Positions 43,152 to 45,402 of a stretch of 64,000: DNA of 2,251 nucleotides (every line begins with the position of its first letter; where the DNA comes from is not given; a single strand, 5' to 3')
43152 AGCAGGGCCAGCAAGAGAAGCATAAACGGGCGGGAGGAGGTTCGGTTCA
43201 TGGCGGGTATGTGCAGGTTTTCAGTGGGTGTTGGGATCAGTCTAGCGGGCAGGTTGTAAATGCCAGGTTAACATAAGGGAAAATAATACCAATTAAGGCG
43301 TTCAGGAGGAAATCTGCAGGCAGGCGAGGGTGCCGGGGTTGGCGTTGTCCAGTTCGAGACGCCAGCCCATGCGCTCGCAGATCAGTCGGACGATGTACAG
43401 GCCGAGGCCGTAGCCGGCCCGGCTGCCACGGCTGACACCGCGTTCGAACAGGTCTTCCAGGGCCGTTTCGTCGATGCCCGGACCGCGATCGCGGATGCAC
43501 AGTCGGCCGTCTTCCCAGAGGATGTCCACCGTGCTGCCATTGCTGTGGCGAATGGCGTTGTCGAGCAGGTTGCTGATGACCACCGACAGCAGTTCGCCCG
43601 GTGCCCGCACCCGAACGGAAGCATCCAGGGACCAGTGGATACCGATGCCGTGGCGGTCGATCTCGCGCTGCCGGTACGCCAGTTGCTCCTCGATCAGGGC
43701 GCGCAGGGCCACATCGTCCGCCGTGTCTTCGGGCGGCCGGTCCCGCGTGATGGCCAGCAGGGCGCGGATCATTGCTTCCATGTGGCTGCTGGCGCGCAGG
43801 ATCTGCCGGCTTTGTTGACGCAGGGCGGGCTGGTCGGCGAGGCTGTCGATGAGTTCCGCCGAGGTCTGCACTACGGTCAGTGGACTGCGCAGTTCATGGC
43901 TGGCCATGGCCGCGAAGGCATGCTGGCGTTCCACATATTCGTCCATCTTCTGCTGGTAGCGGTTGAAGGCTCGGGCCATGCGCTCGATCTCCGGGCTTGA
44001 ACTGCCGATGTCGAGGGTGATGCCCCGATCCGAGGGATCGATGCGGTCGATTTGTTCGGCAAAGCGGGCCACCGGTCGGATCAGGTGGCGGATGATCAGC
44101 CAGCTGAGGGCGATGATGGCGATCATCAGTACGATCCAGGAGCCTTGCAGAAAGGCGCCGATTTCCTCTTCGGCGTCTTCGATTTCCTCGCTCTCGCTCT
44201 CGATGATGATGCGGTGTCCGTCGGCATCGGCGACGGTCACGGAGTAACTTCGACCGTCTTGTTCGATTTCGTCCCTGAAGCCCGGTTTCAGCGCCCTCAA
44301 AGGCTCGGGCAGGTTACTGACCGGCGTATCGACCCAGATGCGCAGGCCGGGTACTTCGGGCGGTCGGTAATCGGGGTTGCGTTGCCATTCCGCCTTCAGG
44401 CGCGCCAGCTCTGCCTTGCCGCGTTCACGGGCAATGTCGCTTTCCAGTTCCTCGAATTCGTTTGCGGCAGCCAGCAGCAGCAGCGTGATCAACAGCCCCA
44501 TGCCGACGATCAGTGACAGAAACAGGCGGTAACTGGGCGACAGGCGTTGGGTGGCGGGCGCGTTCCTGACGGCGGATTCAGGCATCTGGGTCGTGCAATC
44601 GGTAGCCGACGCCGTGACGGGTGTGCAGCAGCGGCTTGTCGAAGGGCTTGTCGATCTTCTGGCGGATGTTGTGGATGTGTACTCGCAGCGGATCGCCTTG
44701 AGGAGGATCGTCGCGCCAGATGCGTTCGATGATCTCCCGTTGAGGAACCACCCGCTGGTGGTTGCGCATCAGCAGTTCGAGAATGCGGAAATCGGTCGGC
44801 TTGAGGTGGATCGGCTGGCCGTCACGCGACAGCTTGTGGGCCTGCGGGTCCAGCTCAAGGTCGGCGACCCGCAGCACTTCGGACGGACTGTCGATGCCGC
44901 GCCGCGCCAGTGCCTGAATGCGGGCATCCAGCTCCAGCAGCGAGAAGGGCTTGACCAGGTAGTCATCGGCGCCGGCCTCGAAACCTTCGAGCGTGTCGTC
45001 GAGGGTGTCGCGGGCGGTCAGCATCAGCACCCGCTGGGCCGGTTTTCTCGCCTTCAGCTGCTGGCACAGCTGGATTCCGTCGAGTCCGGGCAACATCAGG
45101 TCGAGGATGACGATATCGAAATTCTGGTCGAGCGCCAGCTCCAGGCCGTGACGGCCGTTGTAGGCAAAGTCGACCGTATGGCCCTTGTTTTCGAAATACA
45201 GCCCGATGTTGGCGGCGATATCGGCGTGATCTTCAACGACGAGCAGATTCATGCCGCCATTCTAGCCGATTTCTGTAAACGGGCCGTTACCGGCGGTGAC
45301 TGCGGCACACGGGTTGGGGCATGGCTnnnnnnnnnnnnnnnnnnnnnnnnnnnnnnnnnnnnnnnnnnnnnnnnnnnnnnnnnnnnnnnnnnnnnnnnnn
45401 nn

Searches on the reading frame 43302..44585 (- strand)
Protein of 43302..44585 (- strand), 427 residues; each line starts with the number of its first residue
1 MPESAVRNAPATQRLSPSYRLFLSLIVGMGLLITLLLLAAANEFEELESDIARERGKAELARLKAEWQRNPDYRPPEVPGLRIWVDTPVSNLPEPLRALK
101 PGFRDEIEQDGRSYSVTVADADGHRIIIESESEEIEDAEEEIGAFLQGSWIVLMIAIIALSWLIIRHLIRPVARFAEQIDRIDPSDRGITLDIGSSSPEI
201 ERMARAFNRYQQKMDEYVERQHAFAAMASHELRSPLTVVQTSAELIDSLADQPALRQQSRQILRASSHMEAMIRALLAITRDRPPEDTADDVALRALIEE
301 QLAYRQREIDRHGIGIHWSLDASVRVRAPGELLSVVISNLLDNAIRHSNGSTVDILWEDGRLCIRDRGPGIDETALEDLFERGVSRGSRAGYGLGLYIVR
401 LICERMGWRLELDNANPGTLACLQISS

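Call 6: search_protein_families(library=pfam, proteins=[window:43302-44585:-])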
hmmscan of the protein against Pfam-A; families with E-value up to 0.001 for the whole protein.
window:43302-44585:- (427 aa): 3 families
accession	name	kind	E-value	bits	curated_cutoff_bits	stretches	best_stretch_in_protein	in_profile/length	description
PF02518.31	HATPase_c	-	3.6e-17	63.2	26.4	1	333-416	6-97/111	Histidine kinase-, DNA gyrase B-, and HSP90-like ATPase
PF00512.31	HisKA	-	5.8e-11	42.7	26.9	1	222-281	3-62/66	His Kinase A (phospho-acceptor) domain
PF00672.30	HAMP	-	3.4e-07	30.9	25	1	163-213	1-50/53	HAMP domain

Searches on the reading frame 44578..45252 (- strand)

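Call 6: search_protein_families(library=pfam, proteins=[window:44578-45252:-])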
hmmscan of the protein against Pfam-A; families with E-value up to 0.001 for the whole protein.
window:44578-45252:- (224 aa): 2 families
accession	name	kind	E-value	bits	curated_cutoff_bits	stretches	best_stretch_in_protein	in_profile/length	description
PF00072.30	Response_reg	-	1.4e-28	99.7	30.2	1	4-112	2-110/111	Response regulator receiver domain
PF00486.34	Trans_reg_C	-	5.6e-21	74.8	26.2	1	145-219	1-77/77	Transcriptional regulatory protein, C terminal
